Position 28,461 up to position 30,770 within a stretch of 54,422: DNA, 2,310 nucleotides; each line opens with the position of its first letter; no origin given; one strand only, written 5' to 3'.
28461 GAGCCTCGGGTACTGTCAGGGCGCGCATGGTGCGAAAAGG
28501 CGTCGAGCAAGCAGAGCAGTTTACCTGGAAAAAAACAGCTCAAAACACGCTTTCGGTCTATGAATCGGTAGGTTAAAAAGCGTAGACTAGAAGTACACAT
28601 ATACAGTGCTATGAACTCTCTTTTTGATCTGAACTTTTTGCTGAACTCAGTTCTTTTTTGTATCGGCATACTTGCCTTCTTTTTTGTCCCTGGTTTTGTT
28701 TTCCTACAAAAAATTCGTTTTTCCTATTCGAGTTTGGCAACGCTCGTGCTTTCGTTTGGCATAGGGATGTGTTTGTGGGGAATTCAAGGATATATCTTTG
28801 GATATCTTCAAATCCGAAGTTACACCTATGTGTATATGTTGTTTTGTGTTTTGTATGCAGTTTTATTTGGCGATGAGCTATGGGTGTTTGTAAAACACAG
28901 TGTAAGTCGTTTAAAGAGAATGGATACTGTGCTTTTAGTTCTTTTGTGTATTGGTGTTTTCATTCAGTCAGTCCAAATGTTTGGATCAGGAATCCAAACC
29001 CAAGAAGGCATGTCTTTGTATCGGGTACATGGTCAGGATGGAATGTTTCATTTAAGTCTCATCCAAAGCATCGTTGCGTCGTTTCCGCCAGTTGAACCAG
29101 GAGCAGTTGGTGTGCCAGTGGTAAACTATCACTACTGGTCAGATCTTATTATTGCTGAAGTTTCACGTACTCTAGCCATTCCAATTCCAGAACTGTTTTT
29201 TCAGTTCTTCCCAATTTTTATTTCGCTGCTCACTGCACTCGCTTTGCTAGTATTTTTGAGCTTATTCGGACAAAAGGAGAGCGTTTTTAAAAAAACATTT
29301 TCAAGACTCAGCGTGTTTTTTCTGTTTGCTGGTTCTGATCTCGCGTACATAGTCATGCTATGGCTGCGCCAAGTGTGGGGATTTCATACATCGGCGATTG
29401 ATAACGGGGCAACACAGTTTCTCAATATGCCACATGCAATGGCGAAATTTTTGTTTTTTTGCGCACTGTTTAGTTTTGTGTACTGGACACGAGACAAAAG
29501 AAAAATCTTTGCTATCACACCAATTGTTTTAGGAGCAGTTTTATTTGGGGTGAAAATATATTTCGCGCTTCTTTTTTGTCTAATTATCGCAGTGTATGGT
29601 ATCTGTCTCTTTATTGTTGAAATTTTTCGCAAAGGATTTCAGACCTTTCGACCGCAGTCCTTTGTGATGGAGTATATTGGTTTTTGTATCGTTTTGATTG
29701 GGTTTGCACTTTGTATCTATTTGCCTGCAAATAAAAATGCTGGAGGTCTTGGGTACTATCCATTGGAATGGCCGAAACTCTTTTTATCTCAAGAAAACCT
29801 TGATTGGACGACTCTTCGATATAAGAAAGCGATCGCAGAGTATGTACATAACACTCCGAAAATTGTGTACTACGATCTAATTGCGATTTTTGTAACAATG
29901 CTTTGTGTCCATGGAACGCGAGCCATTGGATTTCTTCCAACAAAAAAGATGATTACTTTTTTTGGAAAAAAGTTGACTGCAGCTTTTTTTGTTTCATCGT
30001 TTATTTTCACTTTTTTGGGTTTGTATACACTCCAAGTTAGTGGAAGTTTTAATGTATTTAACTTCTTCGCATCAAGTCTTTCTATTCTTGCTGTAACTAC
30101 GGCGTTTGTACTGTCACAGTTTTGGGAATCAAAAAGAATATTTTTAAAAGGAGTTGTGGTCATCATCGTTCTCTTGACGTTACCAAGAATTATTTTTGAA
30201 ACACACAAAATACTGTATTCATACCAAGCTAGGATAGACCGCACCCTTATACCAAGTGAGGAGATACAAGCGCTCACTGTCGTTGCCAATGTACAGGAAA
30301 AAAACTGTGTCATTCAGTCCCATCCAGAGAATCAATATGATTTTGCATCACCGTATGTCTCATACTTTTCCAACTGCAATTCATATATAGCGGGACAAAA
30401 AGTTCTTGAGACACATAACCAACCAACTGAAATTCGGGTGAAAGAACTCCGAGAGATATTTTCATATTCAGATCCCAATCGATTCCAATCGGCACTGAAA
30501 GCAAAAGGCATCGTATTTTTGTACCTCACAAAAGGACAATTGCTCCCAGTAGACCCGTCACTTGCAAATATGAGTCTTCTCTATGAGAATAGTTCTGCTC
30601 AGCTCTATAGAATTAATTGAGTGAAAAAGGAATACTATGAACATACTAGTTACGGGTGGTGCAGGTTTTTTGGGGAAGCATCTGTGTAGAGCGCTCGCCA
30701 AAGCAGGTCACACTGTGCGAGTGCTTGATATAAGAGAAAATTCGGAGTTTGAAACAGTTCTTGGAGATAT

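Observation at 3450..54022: Exceptionally GT-C-rich glycosylation island lacking the canonical O-antigen/capsule machinery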

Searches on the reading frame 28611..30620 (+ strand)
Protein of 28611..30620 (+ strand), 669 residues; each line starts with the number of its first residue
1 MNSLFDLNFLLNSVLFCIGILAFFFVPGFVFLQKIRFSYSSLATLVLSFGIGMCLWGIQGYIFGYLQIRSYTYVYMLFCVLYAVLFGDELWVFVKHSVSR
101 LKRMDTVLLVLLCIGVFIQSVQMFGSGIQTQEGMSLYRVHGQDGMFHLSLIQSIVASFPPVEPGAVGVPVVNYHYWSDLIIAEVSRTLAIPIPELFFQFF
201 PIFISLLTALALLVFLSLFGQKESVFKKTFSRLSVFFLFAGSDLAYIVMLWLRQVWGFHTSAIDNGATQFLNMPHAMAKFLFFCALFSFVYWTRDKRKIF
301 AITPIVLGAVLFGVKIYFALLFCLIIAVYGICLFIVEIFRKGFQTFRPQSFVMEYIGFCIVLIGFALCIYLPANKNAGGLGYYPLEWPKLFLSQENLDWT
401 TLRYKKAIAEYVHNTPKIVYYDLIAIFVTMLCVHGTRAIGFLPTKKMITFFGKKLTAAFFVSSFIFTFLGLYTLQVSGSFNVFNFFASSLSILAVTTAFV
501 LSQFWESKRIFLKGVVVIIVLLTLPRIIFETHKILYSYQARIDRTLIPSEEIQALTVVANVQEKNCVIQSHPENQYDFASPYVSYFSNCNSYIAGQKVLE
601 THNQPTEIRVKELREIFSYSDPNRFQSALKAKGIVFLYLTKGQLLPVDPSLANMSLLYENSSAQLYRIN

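Call 7: search_protein_families(library=pfam, proteins=[window:28611-30620:+], max_evalue=0.01)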
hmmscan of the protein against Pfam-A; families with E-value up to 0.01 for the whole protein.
window:28611-30620:+ (669 aa): 0 families

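Call 20: search_protein_families(library=ncbifam, proteins=[window:28611-30620:+], max_evalue=0.1)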
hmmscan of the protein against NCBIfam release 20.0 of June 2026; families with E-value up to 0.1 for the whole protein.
window:28611-30620:+ (669 aa): 0 families

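Call 21: find_homologous_proteins(query=window:28611-30620:+, max_evalue=0.001)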
Query window:28611-30620:+ (669 aa): 92 proteins with E <= 0.001 among 8000 candidates.
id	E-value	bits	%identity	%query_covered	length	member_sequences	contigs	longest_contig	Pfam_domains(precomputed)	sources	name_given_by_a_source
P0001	0.0e+0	1487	100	100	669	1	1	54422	-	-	-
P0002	2.1e-202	692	49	100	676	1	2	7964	-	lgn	-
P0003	1.5e-199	683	49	100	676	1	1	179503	-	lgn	-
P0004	9.1e-198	677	49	100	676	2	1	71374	-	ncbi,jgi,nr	ncbi:hypothetical protein KBD71_00115 [Candidatus Woesebacteria bacterium]|nr:hypothetical protein [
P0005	6.1e-191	654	48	100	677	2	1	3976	-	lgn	-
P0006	9.2e-191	654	47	100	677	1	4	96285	-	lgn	-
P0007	5.2e-188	645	47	98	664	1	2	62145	-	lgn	-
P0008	2.5e-185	636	49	96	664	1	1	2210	-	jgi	jgi:hypothetical protein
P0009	8.5e-184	631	47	99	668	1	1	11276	-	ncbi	-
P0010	6.5e-181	621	46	100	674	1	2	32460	-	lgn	-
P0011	3.3e-176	606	45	99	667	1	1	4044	-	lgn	-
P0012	7.3e-175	601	45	100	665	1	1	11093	-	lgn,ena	-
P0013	1.0e-173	598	44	100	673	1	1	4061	-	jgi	jgi:hypothetical protein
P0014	5.9e-170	585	45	99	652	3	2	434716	-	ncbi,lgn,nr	ncbi:MAG TPA: hypothetical protein VLH19_04970 [Patescibacteria group bacterium]|nr:hypothetical pro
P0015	4.9e-162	559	44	96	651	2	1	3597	-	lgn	-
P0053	3.9e-122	427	35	100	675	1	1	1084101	-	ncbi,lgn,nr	ncbi:MAG: hypothetical protein KatS3mg089_0392 [Patescibacteria group bacterium]|nr:MAG: hypothetica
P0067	1.9e-116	408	37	97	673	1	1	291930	-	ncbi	-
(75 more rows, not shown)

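Call 25: search_solved_structures(query=A1, max_evalue=10)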
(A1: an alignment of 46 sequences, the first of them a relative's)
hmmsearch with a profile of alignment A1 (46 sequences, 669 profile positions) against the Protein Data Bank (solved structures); distinct sequences matched with E-value up to 10: 0.

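Call 26: find_encoding_contigs(protein=P0003, flank=10000, max_places=2)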
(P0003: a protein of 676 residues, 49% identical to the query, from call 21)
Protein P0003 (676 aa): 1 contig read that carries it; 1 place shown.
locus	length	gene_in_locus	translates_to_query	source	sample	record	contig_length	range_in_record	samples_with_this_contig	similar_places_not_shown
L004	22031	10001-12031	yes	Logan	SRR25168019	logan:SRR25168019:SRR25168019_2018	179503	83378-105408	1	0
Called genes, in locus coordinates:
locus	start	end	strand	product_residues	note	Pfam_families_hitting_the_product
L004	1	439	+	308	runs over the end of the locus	PF00535:Glycos_transf_2, PF13641:Glyco_tranf_2_3, PF13632:Glyco_trans_2_3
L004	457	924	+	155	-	PF03449:GreA_GreB_N, PF01272:GreA_GreB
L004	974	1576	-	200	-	PF00081:Sod_Fe_N, PF02777:Sod_Fe_C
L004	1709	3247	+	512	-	-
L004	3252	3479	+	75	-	PF07866:DUF1653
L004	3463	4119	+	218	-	-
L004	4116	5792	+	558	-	PF02366:PMT (weak), PF13231:PMT_2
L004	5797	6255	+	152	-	PF00293:NUDIX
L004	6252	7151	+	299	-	PF00535:Glycos_transf_2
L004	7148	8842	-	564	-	PF13231:PMT_2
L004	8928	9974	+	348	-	PF13579:Glyco_trans_4_4 (faint), PF13439:Glyco_transf_4, PF00534:Glycos_transf_1, PF13692:Glyco_trans_1_4, PF20706:GT4-conflict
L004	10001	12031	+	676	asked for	-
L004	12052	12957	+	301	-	PF01073:3Beta_HSD, PF01370:Epimerase, PF02719:Polysacc_synt_2, PF04321:RmlD_sub_bind, PF05368:NmrA (weak), PF07993:NAD_binding_4 (faint), PF13460:NAD_binding_10, PF16363:GDP_Man_Dehyd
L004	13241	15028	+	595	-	-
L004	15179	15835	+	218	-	PF00535:Glycos_transf_2, PF10111:Glyco_tranf_2_2 (weak)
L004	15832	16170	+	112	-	PF10066:DUF2304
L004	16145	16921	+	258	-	PF00535:Glycos_transf_2, PF10111:Glyco_tranf_2_2, PF13641:Glyco_tranf_2_3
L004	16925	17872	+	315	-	PF01073:3Beta_HSD, PF01370:Epimerase, PF02719:Polysacc_synt_2 (faint), PF16363:GDP_Man_Dehyd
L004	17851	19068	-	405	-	PF13231:PMT_2 (weak)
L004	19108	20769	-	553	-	PF26626:DUF8201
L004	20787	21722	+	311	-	-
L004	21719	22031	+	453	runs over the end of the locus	-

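Call 27: find_encoding_contigs(protein=P0053, flank=10000, max_places=2)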
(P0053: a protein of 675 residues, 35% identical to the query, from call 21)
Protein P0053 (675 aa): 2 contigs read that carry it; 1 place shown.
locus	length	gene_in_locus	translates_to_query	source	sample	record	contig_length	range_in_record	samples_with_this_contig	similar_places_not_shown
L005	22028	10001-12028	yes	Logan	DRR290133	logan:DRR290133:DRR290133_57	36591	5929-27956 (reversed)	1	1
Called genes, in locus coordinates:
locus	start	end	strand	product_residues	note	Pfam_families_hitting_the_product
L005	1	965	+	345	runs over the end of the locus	PF00534:Glycos_transf_1, PF13692:Glyco_trans_1_4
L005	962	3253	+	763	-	PF09586:YfhO (faint)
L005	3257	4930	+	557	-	PF13231:PMT_2 (weak)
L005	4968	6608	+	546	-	PF02366:PMT, PF13231:PMT_2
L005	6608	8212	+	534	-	PF13231:PMT_2 (weak)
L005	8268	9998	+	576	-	-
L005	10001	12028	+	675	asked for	-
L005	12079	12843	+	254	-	PF00535:Glycos_transf_2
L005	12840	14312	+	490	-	-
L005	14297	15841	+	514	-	-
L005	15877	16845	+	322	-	PF01073:3Beta_HSD, PF01370:Epimerase, PF02719:Polysacc_synt_2, PF04321:RmlD_sub_bind, PF13460:NAD_binding_10, PF16363:GDP_Man_Dehyd, PF07993:NAD_binding_4 (weak)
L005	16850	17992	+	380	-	-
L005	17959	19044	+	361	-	PF13439:Glyco_transf_4, PF13579:Glyco_trans_4_4, PF00534:Glycos_transf_1, PF13692:Glyco_trans_1_4, PF13524:Glyco_trans_1_2 (weak), PF20706:GT4-conflict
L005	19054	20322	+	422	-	PF01943:Polysacc_synt, PF13440:Polysacc_synt_3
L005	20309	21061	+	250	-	PF00535:Glycos_transf_2, PF10111:Glyco_tranf_2_2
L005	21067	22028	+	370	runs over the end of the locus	PF13439:Glyco_transf_4, PF20706:GT4-conflict, PF00534:Glycos_transf_1, PF13692:Glyco_trans_1_4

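Call 40: predict_structure(alignment_id=A1)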
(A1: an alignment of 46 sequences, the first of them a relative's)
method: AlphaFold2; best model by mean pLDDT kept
length: 669 residues; sequences in the alignment: 46
mean_pLDDT: 92.3   pTM: 0.93
mean pLDDT of the five models: 92.3, 92.1, 91.5, 90.5, 90.2
residues with pLDDT >= 90: 528; 70-90: 121; 50-70: 19; < 50: 1
segments of 3 or more residues with pLDDT < 50: none
pLDDT, mean of each block of 10 residues (from residue 1): 82 97 96 91 96 97 95 96 93 88 91 96 92 93 94 93 92 89 98 97 98 92 80 96 88 82 77 93 98 92 97 95 98 90 73 92 94 78 88 88 95 97 94 93 94 96 96 78 89 97 97 97 93 94 94 94 85 93 95 92 89 97 97 96 94 96 95
secondary structure, 60 per line:
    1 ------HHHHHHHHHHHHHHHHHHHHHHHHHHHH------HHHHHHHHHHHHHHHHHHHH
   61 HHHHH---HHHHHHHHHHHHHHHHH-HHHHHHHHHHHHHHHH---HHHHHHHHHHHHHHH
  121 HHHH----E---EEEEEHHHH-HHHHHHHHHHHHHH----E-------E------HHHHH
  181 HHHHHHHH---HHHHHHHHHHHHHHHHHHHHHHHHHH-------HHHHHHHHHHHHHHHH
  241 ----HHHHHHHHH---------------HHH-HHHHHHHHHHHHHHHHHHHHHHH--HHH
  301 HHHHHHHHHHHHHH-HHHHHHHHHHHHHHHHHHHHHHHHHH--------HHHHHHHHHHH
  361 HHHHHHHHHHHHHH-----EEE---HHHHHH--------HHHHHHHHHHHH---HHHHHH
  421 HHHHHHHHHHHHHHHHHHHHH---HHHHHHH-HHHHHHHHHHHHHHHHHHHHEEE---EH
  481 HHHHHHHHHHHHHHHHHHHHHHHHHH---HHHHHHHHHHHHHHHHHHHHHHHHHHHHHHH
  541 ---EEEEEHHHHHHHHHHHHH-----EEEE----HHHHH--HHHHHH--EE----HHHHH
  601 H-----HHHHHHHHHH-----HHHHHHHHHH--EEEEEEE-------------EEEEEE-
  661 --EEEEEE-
elements in order: H7-34 H41-65 H69-85 H87-102 H106-124 E133-137 H138-141 H143-156 H176-188 H192-217 H225-240 H245-253 H273-295 H298-314 H316-341 H350-374 E380-382 H386-391 H400-411 H415-441 H445-451 H453-472 E473-475 H480-506 H510-540 E544-548 H549-561 E567-570 H575-579 H582-587 H596-601 H607-616 H622-631 E634-640 E654-659 E663-668

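Call 42: fold_search(model_id=the predicted structure, library=pdb)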
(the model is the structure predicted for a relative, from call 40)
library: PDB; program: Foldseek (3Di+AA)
matches with E <= 10: 278; with E <= 0.001: 13
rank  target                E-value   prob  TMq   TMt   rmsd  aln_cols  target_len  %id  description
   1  7zlh_A                1.4e-07  1.00  0.36  0.37  14.1       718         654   11  Cryo-EM structure of C-mannosyltransferase CeDPY19, in apo state, bound to CMT2-Fab and anti-Fab nanobody (released 2023-01-11)
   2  7zlg_A                1.5e-07  1.00  0.34  0.34  13.5       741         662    9  Cryo-EM structure of C-mannosyltransferase CeDPY19, in complex with acceptor peptide and bound to CMT2-Fab and anti-Fa (released 2023-01-11)
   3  8pn9_A                4.8e-07  1.00  0.40  0.41  14.7       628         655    9  Structure of human oligosaccharyltransferase OST-A complex bound to NGI-1 (released 2024-05-08)
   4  7e9s_A                5.7e-07  1.00  0.40  0.32  15.8       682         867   11  Archaeal oligosaccharyltransferase AglB from Archaeoglobus fulgidus in complex with an inhibitory peptide and a dolich (released 2021-09-08)
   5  7zli_A                7.7e-07  1.00  0.38  0.38  14.6       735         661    9  Cryo-EM structure of C-mannosyltransferase CeDPY19, in complex with Dol25-P-Man and bound to CMT2-Fab and anti-Fab nan (released 2023-01-11)
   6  7oci_F                1.1e-06  1.00  0.41  0.43  12.3       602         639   10  Cryo-EM structure of yeast Ost6p containing oligosaccharyltransferase complex (released 2022-02-16)
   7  8if8_C                1.5e-06  1.00  0.46  0.51  15.3       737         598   10  Arabinosyltransferase AftA (released 2023-05-31)
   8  3waj                  6.0e-06  1.00  0.42  0.36  17.1       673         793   12  Crystal structure of the Archaeoglobus fulgidus oligosaccharyltransferase (O29867_ARCFU) complex with Zn and sulfate (released 2013-10-30)
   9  5ogl_A                7.5e-06  1.00  0.41  0.39  10.2       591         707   12  Structure of bacterial oligosaccharyltransferase PglB in complex with an acceptor peptide and an lipid-linked oligosac (released 2017-10-25)
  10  6gxc_A                7.8e-06  1.00  0.40  0.38  12.2       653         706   10  Bacterial oligosaccharyltransferase PglB in complex with an inhibitory peptide and a reactive lipid-linked oligosaccha (released 2018-11-14)
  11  3rce_A                7.8e-06  1.00  0.39  0.38  12.7       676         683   12  Bacterial oligosaccharyltransferase PglB (released 2011-06-15)
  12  5gmy_A                1.4e-05  1.00  0.43  0.35  16.5       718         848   11  Crystal structure of the Archaeoglobus fulgidus oligosaccharyltransferase (O29867_ARCFU) tethered with an acceptor pep (released 2017-02-01)
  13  8if8_B                1.4e-04  1.00  0.46  0.49  14.1       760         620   11  Arabinosyltransferase AftA (released 2023-05-31)
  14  5ezm                  9.5e-03  0.99  0.31  0.36  17.1       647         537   10  Crystal Structure of ArnT from Cupriavidus metallidurans in the apo state (released 2016-02-17)
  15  3vu0_A                4.4e-02  1.00  0.13  0.50   6.0       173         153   10  Crystal structure of the C-terminal globular domain of oligosaccharyltransferase (AfAglB-S2, AF_0040, O30195_ARCFU) fr (released 2013-01-23)
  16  3vu0_B                5.0e-02  1.00  0.12  0.45   7.6       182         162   10  Crystal structure of the C-terminal globular domain of oligosaccharyltransferase (AfAglB-S2, AF_0040, O30195_ARCFU) fr (released 2013-01-23)
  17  3vu0_C                1.0e-01  1.00  0.13  0.49   6.6       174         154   10  Crystal structure of the C-terminal globular domain of oligosaccharyltransferase (AfAglB-S2, AF_0040, O30195_ARCFU) fr (released 2013-01-23)
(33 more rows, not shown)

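Call 81: search_protein_families(library=pfam, proteins=[L004:20787-21722:+, L004:19108-20769:-, L004:13241-15028:+], max_evalue=1)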
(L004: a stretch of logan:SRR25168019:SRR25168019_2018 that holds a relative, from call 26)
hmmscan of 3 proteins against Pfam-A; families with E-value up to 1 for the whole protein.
L004:20787-21722:+ (311 aa): 0 families

L004:19108-20769:- (553 aa): 0 families

L004:13241-15028:+ (595 aa): 2 families
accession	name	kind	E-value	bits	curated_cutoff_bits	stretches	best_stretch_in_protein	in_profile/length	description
PF08372.16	PRT_C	-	0.061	13.6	28.1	1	40-126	58-144/156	Plant phosphoribosyltransferase C-terminal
PF02529.20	PetG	-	0.65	10.3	23.7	1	363-380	5-22/36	Cytochrome B6-F complex subunit 5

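Call 92: find_encoding_contigs(protein=P0067, flank=10000, max_places=1)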
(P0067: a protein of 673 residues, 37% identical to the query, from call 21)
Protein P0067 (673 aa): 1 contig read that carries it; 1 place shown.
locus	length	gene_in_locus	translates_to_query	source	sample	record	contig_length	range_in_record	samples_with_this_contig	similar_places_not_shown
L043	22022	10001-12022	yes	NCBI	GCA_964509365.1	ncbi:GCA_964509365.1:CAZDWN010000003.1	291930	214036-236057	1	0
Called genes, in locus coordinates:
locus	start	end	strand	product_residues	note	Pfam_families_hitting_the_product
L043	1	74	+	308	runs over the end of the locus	PF00535:Glycos_transf_2, PF13641:Glyco_tranf_2_3, PF13632:Glyco_trans_2_3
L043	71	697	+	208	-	PF00149:Metallophos, PF12850:Metallophos_2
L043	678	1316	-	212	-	-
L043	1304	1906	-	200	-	PF00081:Sod_Fe_N, PF02777:Sod_Fe_C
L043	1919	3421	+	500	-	PF02366:PMT (weak), PF13231:PMT_2 (weak)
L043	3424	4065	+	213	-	-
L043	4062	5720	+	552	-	PF13231:PMT_2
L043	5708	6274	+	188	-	PF23894:LD_SV2 (weak), PF13599:Pentapeptide_4, PF00805:Pentapeptide (weak), PF13599:Pentapeptide_4, PF00805:Pentapeptide (weak), PF13599:Pentapeptide_4, PF13576:Pentapeptide_3 (weak), PF00805:Pentapeptide (weak)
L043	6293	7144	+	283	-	PF00535:Glycos_transf_2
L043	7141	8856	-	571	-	PF02366:PMT (weak), PF13231:PMT_2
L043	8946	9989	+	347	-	PF13579:Glyco_trans_4_4 (faint), PF13439:Glyco_transf_4, PF20706:GT4-conflict, PF00534:Glycos_transf_1, PF13692:Glyco_trans_1_4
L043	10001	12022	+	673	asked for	-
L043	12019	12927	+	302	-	PF01073:3Beta_HSD, PF01370:Epimerase, PF04321:RmlD_sub_bind, PF05368:NmrA (faint), PF07993:NAD_binding_4 (faint), PF13460:NAD_binding_10, PF16363:GDP_Man_Dehyd, PF02719:Polysacc_synt_2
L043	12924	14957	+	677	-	-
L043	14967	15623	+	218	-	PF00535:Glycos_transf_2, PF10111:Glyco_tranf_2_2 (faint)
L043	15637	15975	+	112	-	PF10066:DUF2304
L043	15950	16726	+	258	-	PF00535:Glycos_transf_2, PF10111:Glyco_tranf_2_2, PF13641:Glyco_tranf_2_3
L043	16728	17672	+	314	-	PF01073:3Beta_HSD, PF01370:Epimerase, PF02719:Polysacc_synt_2 (faint), PF13460:NAD_binding_10 (faint), PF16363:GDP_Man_Dehyd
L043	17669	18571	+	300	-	PF01073:3Beta_HSD, PF01370:Epimerase, PF02719:Polysacc_synt_2, PF04321:RmlD_sub_bind, PF07993:NAD_binding_4 (faint), PF16363:GDP_Man_Dehyd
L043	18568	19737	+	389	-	PF13439:Glyco_transf_4, PF13579:Glyco_trans_4_4, PF20706:GT4-conflict, PF00534:Glycos_transf_1, PF13692:Glyco_trans_1_4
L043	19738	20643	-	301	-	-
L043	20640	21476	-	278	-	PF13578:Methyltransf_24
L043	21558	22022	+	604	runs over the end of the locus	PF13522:GATase_6, PF13537:GATase_7, PF12481:DUF3700 (faint), PF00733:Asn_synthase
